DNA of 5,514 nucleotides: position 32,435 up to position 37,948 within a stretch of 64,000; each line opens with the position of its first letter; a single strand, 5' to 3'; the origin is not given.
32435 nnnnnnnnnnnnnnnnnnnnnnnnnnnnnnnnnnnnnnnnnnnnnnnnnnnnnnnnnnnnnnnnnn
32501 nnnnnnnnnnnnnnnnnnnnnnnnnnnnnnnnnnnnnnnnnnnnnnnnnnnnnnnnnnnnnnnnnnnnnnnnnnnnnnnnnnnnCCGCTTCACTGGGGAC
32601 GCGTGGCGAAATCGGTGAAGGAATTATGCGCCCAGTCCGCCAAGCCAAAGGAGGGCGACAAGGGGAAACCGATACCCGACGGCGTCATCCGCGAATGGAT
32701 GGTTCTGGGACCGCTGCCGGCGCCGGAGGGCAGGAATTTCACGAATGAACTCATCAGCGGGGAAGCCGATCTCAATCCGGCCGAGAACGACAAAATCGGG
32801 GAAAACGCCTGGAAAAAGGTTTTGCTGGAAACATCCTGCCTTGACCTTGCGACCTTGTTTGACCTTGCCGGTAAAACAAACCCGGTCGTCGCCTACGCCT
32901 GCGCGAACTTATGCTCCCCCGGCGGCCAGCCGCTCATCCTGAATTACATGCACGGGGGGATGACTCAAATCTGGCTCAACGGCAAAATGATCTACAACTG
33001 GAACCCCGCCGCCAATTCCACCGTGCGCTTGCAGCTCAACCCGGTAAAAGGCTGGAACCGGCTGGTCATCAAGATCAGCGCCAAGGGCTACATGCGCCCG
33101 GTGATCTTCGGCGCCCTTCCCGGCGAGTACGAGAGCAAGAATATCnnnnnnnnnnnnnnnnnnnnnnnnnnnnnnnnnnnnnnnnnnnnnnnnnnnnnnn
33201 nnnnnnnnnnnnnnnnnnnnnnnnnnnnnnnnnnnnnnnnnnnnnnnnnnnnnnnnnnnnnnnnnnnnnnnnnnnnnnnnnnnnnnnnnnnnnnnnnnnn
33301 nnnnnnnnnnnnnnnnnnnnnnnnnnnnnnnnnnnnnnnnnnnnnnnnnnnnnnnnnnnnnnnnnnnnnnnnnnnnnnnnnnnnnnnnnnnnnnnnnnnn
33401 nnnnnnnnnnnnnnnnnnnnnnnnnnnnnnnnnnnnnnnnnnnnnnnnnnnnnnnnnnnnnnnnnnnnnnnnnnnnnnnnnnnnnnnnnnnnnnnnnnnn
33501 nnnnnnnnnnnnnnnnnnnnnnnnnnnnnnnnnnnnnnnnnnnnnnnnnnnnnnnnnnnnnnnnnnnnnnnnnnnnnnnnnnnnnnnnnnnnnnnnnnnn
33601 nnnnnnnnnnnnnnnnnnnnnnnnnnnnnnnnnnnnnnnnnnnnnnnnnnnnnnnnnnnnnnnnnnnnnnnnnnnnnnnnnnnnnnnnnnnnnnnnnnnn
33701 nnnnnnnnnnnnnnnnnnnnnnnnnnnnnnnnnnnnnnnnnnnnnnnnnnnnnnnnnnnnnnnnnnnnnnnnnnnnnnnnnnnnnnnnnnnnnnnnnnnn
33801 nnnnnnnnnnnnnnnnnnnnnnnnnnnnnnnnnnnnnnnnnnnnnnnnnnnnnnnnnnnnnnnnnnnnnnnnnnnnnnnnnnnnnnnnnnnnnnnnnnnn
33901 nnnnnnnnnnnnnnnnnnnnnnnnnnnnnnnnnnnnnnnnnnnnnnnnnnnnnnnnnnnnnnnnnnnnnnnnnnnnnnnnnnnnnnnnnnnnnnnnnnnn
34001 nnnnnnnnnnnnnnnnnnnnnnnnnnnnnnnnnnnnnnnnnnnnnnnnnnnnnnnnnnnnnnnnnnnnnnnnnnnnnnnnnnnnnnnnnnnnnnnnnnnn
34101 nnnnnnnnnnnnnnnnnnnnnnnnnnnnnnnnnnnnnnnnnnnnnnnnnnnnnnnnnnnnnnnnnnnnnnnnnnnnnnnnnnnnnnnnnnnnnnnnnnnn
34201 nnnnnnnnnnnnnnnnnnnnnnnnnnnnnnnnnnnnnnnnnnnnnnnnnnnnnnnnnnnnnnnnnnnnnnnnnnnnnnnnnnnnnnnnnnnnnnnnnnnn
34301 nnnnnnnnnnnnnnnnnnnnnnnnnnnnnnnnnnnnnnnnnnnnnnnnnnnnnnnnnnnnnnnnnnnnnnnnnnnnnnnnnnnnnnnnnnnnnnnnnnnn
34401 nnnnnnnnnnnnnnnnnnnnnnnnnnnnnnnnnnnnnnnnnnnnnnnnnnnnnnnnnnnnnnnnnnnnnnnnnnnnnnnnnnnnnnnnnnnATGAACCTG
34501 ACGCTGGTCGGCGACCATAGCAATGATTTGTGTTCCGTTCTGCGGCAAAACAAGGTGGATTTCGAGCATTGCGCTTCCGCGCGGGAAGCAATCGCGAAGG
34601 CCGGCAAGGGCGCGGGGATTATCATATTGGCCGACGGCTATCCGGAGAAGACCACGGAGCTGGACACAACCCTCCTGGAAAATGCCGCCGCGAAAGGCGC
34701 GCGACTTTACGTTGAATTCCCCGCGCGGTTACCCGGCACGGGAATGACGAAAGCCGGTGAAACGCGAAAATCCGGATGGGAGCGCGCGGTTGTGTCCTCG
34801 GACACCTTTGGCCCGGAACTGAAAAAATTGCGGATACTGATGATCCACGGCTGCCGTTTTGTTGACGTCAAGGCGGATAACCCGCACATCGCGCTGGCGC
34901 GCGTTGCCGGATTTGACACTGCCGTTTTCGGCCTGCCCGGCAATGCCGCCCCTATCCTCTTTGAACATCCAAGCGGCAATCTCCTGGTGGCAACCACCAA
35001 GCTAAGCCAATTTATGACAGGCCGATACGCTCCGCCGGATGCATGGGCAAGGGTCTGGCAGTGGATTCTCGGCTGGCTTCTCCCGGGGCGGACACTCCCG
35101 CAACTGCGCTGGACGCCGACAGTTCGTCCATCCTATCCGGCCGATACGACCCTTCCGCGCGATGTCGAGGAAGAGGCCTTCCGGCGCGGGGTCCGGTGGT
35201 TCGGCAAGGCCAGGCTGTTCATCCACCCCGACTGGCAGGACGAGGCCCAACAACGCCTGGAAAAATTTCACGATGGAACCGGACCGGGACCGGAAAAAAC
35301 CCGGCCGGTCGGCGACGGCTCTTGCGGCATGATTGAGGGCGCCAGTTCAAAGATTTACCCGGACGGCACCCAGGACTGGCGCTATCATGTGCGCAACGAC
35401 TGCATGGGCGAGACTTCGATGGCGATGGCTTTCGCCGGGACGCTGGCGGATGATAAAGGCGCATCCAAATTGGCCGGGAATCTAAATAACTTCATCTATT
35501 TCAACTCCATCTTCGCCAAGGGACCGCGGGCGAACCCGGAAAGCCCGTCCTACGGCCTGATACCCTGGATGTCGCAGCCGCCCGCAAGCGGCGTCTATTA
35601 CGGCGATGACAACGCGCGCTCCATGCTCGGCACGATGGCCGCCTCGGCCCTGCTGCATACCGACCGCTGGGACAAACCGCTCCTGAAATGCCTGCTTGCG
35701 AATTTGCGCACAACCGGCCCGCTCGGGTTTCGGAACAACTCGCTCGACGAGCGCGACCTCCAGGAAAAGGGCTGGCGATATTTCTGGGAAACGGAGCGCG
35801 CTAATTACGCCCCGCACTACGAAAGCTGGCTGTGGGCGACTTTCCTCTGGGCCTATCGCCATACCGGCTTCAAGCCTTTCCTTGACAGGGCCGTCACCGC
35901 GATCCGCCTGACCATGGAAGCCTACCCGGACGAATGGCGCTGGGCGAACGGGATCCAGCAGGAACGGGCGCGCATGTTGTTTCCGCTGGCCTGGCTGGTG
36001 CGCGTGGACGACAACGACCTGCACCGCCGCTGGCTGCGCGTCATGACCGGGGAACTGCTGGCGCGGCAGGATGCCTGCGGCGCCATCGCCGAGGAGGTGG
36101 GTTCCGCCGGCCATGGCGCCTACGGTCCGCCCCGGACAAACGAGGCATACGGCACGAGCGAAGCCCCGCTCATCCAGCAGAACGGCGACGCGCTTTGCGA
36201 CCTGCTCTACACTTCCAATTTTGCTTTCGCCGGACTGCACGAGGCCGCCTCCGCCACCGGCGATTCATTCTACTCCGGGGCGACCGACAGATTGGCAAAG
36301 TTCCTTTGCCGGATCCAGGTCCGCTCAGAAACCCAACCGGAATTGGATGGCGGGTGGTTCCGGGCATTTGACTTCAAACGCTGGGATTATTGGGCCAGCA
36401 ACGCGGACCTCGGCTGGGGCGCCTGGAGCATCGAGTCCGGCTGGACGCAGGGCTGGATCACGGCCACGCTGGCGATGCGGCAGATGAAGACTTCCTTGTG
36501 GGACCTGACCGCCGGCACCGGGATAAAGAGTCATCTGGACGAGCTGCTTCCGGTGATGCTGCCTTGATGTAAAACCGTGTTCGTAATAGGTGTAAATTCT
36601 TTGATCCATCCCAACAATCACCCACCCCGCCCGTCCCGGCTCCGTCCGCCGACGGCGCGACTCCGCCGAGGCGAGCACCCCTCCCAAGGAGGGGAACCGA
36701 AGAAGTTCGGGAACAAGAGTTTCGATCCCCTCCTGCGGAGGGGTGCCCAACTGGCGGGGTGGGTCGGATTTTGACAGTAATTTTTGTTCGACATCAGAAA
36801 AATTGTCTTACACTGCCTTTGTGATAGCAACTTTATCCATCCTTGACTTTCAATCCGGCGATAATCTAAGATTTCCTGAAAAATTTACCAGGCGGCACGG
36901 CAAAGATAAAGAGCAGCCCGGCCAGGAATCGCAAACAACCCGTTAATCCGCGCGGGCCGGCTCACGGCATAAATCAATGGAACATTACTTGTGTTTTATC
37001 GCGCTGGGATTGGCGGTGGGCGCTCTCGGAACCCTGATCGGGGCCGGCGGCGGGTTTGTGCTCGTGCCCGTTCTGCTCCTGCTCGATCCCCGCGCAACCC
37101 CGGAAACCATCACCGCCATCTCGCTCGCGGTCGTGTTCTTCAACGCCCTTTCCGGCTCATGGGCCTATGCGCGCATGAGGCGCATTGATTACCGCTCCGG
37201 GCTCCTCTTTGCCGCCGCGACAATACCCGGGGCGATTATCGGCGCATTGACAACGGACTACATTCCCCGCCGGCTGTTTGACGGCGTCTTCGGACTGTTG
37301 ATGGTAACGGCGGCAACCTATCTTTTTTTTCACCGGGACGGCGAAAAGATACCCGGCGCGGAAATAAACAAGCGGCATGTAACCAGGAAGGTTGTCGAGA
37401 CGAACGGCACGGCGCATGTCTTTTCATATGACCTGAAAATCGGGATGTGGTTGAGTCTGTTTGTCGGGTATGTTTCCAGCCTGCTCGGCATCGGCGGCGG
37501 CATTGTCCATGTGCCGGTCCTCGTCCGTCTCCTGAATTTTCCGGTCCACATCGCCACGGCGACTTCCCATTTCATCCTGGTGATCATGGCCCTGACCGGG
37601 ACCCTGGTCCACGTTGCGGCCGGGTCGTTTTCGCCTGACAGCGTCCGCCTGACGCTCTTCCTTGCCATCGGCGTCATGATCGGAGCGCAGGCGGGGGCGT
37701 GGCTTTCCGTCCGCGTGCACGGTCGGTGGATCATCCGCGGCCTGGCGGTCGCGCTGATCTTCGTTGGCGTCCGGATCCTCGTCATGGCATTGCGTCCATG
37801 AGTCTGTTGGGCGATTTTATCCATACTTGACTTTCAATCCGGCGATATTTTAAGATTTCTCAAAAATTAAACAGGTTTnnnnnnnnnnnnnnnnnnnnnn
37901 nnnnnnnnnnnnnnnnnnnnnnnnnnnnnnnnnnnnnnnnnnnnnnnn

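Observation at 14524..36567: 22-kb glycan-utilisation-like locus built around five paralogs of a secreted PQQ-like beta-propeller protein interleaved with glycoside hydrolases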

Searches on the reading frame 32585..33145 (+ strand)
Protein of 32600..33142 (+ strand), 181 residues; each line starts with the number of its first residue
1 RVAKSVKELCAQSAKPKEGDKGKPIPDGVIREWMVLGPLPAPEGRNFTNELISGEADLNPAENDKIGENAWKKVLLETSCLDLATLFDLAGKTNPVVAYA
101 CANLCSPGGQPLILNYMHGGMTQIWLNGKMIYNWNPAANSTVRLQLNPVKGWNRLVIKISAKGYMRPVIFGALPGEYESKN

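Call 35: search_protein_families(library=pfam, proteins=[window:32600-33142:+], max_evalue=10)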
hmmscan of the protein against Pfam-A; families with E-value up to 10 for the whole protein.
seq(181 aa): 1 family
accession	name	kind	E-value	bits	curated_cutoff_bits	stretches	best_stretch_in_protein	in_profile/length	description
PF13364.12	BetaGal_ABD2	-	0.02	16.1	23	1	121-162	64-109/112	Beta-galactosidase second all-beta domain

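Call 54: search_solved_structures(query=A3, max_evalue=10)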
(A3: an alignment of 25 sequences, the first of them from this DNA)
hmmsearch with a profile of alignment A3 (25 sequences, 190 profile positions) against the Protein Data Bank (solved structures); distinct sequences matched with E-value up to 10: 5.
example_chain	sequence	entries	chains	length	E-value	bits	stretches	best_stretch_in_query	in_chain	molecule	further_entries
3d3a_A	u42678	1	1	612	0.24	14.5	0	92-161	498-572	Beta-galactosidase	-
6eon_A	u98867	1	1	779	0.34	14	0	92-161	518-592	Beta-galactosidase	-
3zhi_A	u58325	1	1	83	0.72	12.9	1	72-138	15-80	CI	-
4gdf_A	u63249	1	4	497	0.81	12.7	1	59-142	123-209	Large T antigen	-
1svl_A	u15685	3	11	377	1.3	12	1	60-142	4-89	large T antigen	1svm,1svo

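Call 65: predict_structure(alignment_id=A3)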
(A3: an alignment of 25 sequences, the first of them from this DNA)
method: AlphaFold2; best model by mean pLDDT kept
length: 187 residues; sequences in the alignment: 25
mean_pLDDT: 92.7   pTM: 0.88
mean pLDDT of the five models: 92.7, 92.2, 91.6, 91.2, 91.0
residues with pLDDT >= 90: 147; 70-90: 38; 50-70: 2; < 50: 0
segments of 3 or more residues with pLDDT < 50: none
pLDDT, mean of each block of 10 residues (from residue 1): 83 96 95 97 89 91 97 96 95 84 97 97 94 95 88 98 92 94 82
secondary structure, 60 per line:
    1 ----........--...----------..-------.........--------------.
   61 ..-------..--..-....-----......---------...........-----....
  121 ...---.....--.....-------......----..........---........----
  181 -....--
elements in order: E5-8 H9-12 E15-17 E37-45 E77-80 H88-91 E101-111 E117-123 E127-131 E134-138 E146-151 E156-165 E169-176 E182-185

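Call 67: fold_search(model_id=the predicted structure, library=pdb)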
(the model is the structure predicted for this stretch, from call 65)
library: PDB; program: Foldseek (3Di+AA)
matches with E <= 10: 1362; with E <= 0.001: 11
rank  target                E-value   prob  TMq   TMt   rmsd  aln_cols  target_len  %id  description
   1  3abz_B                7.5e-05  1.00  0.45  0.13   6.5       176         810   13  Crystal structure of Se-Met labeled Beta-glucosidase from Kluyveromyces marxianus (released 2010-08-11)
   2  3abz_C                8.9e-05  1.00  0.51  0.14   5.9       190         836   11  Crystal structure of Se-Met labeled Beta-glucosidase from Kluyveromyces marxianus (released 2010-08-11)
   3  7knc                  1.2e-04  1.00  0.43  0.12   7.2       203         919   13  Crystal structure of the GH31 alpha-xylosidase (Xac1773) from Xanthomonas citri (released 2021-05-26)
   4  3ac0_B                1.4e-04  1.00  0.52  0.14   5.7       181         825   10  Crystal structure of Beta-glucosidase from Kluyveromyces marxianus in complex with glucose (released 2010-08-11)
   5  3ac0_A                2.2e-04  1.00  0.48  0.14   6.2       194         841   12  Crystal structure of Beta-glucosidase from Kluyveromyces marxianus in complex with glucose (released 2010-08-11)
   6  3abz_D                2.5e-04  1.00  0.49  0.13   6.0       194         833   10  Crystal structure of Se-Met labeled Beta-glucosidase from Kluyveromyces marxianus (released 2010-08-11)
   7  7kmp                  2.7e-04  1.00  0.43  0.11   7.2       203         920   13  Crystal structure of the GH31 alpha-xylosidase (Xac1773) from Xanthomonas citri (released 2021-05-26)
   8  3ac0_D                3.0e-04  1.00  0.49  0.13   5.7       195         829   10  Crystal structure of Beta-glucosidase from Kluyveromyces marxianus in complex with glucose (released 2010-08-11)
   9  3abz_A                3.6e-04  1.00  0.53  0.14   5.5       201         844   12  Crystal structure of Se-Met labeled Beta-glucosidase from Kluyveromyces marxianus (released 2010-08-11)
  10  3ac0_C                4.0e-04  1.00  0.51  0.14   6.5       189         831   13  Crystal structure of Beta-glucosidase from Kluyveromyces marxianus in complex with glucose (released 2010-08-11)
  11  9npn_A                7.7e-04  1.00  0.43  0.13   5.3       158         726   15  Crystal structure of the inactive conformation of a glycoside hydrolase (CapGH2b - E465A Mutant) from the GH2 family i (released 2025-11-12)
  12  5jou                  1.1e-03  1.00  0.45  0.11   9.3       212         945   10  Bacteroides ovatus Xyloglucan PUL GH31 (released 2016-08-10)
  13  9npl_A                1.1e-03  1.00  0.41  0.12   6.9       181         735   13  Crystal structure of the inactive conformation of a glycoside hydrolase (CapGH2b - E553Q Mutant) from the GH2 family i (released 2025-11-12)
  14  5jov                  1.2e-03  1.00  0.45  0.11   9.3       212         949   10  Bacteroides ovatus Xyloglucan PUL GH31 with bound 5FIdoF (released 2016-08-10)
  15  9npc_C                1.3e-03  1.00  0.46  0.13   5.4       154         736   14  Crystal structure of the inactive conformation of a glycoside hydrolase (CapGH2b) from the GH2 family in the space gro (released 2025-11-12)
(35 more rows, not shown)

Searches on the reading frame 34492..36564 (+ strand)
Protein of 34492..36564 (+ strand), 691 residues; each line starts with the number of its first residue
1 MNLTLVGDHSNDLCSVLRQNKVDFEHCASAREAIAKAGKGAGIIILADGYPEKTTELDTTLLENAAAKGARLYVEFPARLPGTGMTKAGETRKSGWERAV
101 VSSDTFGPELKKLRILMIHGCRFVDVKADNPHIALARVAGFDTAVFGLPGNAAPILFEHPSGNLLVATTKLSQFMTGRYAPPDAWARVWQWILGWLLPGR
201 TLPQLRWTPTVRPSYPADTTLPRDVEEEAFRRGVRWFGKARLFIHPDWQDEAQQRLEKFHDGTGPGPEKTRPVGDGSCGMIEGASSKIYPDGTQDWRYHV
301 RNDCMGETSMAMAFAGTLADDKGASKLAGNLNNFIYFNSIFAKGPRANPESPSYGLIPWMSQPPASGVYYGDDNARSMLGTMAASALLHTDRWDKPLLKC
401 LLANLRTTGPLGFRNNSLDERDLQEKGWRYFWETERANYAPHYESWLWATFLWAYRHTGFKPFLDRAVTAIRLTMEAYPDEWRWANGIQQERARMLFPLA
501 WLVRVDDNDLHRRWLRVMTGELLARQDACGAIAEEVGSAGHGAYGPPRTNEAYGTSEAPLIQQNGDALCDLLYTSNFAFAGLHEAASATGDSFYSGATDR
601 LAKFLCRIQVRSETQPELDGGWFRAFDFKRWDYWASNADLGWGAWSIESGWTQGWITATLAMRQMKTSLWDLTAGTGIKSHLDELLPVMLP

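Call 4: search_protein_families(library=pfam, proteins=[window:34492-36564:+], max_evalue=0.01)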
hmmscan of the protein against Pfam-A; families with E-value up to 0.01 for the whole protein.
window:34492-36564:+ (691 aa): 0 families

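Call 35: search_protein_families(library=pfam, proteins=[window:34492-36564:+], max_evalue=10)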
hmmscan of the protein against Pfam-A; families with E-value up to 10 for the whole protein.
window:34492-36564:+ (691 aa): 0 families

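Call 48: search_protein_families(library=ncbifam, proteins=[window:34492-36564:+], max_evalue=0.01)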
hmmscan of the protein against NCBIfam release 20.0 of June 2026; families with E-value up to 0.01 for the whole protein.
window:34492-36564:+ (691 aa): 0 families

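Call 56: find_homologous_proteins(query=window:34492-36564:+)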
Query window:34492-36564:+ (691 aa): 2788 proteins with E <= 0.001 among 8000 candidates; the best 120 are listed.
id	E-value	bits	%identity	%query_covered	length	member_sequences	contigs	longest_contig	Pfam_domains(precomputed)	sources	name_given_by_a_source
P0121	0.0e+0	1295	78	99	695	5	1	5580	-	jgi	-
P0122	0.0e+0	1291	78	100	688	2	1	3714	-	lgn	-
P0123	0.0e+0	1195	74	100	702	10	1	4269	-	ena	-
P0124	0.0e+0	1166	71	100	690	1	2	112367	-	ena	-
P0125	0.0e+0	1158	70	100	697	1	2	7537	-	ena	-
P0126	0.0e+0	1133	69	100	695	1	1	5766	-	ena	-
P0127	0.0e+0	1128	69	100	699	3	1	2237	-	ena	-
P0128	0.0e+0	1121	68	100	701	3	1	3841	-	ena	-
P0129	0.0e+0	1103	67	100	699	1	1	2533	-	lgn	-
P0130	0.0e+0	1097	68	100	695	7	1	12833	-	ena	-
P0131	0.0e+0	1084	67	100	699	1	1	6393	-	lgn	-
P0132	0.0e+0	1073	67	100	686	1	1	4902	-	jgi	jgi:hypothetical protein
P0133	0.0e+0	1072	66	100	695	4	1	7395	-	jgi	-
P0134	0.0e+0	1069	67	100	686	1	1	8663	-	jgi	jgi:hypothetical protein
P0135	0.0e+0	1064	66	100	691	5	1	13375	-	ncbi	-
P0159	5.6e-295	998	62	100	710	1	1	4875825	-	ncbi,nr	ncbi:MAG: hypothetical protein JSV65_13580 [Armatimonadota bacterium]|nr:MAG: hypothetical protein J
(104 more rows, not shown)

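Call 57: find_encoding_contigs(protein=P0124, flank=8000, max_places=2)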
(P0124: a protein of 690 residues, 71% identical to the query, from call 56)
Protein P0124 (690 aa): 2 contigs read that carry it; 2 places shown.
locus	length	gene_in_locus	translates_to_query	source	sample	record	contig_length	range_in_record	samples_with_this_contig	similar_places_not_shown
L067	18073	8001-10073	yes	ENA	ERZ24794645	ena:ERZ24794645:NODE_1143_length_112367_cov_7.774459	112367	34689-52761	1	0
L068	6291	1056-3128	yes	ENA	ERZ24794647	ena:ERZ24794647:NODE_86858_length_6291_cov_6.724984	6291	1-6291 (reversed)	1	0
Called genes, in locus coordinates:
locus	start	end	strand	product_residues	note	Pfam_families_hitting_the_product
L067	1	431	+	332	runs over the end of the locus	PF13415:Beta-prop_FBX42, PF25852:DUF6242_C (faint), PF24681:Kelch_KLHDC2_KLHL20_DRC7, PF01344:Kelch_1 (faint), PF24681:Kelch_KLHDC2_KLHL20_DRC7, PF24981:Beta-prop_ATRN-LZTR1 (weak), PF13415:Beta-prop_FBX42, PF24681:Kelch_KLHDC2_KLHL20_DRC7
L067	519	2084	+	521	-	-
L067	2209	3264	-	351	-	PF08241:Methyltransf_11 (faint), PF01555:N6_N4_Mtase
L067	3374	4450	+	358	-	-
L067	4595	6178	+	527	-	PF00251:Glyco_hydro_32N, PF08244:Glyco_hydro_32C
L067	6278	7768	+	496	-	PF00884:Sulfatase, PF01663:Phosphodiest (faint)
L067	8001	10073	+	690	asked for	-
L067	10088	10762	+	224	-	-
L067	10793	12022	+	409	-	PF04282:DUF438, PF01814:Hemerythrin, PF13596:PAS_10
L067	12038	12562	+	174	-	PF08984:DUF1858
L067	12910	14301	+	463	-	-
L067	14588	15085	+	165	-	PF13302:Acetyltransf_3, PF13523:Acetyltransf_8 (faint), PF00583:Acetyltransf_1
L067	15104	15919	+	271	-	PF00294:PfkB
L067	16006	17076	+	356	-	PF15902:Sortilin-Vps10 (faint), PF02012:BNR (faint), PF13088:BNR_2, PF13859:BNR_3 (weak)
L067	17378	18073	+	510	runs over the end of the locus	PF00884:Sulfatase, PF01663:Phosphodiest (faint), PF16347:SGSH_C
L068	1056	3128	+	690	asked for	-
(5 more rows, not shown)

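Call 58: find_encoding_contigs(protein=P0159, flank=8000, max_places=1)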
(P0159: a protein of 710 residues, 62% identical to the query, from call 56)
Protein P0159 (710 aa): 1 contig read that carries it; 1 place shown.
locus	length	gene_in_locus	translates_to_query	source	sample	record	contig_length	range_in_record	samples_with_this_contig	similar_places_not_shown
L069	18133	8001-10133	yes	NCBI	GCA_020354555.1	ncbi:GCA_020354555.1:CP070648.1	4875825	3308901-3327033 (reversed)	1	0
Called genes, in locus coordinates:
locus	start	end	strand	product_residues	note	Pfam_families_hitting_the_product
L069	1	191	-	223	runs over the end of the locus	PF02224:Cytidylate_kin, PF13189:Cytidylate_kin2, PF13238:AAA_18, PF01202:SKI (faint), PF13207:AAA_17 (faint)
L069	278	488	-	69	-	-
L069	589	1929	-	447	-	-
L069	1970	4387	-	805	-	PF06165:GH94_b-supersand, PF17167:Glyco_hydro_94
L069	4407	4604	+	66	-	-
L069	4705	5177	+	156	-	PF00583:Acetyltransf_1 (faint), PF13508:Acetyltransf_7 (weak)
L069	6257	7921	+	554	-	PF02012:BNR (faint), PF13088:BNR_2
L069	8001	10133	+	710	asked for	-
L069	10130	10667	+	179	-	PF07221:GlcNAc_2-epim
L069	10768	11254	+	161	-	PF02837:Glyco_hydro_2_N (weak)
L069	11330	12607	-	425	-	PF12708:Pect-lyase_RHGA_epim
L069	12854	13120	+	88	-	PF03144:GTP_EFTU_D2 (weak)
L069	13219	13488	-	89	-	-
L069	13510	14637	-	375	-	PF00251:Glyco_hydro_32N, PF04616:Glyco_hydro_43 (weak)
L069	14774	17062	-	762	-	PF01564:Spermine_synth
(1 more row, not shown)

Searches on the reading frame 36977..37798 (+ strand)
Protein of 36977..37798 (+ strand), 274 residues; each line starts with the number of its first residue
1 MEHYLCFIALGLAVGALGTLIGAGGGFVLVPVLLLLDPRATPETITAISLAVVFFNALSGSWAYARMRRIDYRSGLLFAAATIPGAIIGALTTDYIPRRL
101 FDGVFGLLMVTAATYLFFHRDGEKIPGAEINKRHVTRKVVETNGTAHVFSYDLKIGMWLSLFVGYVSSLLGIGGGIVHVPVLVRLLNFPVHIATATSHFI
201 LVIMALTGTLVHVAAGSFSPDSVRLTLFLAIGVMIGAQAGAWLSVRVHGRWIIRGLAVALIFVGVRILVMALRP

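Call 4: search_protein_families(library=pfam, proteins=[window:36977-37798:+], max_evalue=0.01)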
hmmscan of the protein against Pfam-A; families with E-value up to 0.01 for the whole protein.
window:36977-37798:+ (274 aa): 1 family
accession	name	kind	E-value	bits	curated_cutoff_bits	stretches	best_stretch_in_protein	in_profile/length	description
PF01925.25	TauE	-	9.1e-50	170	32.6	1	8-266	2-236/237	Sulfite exporter TauE/SafE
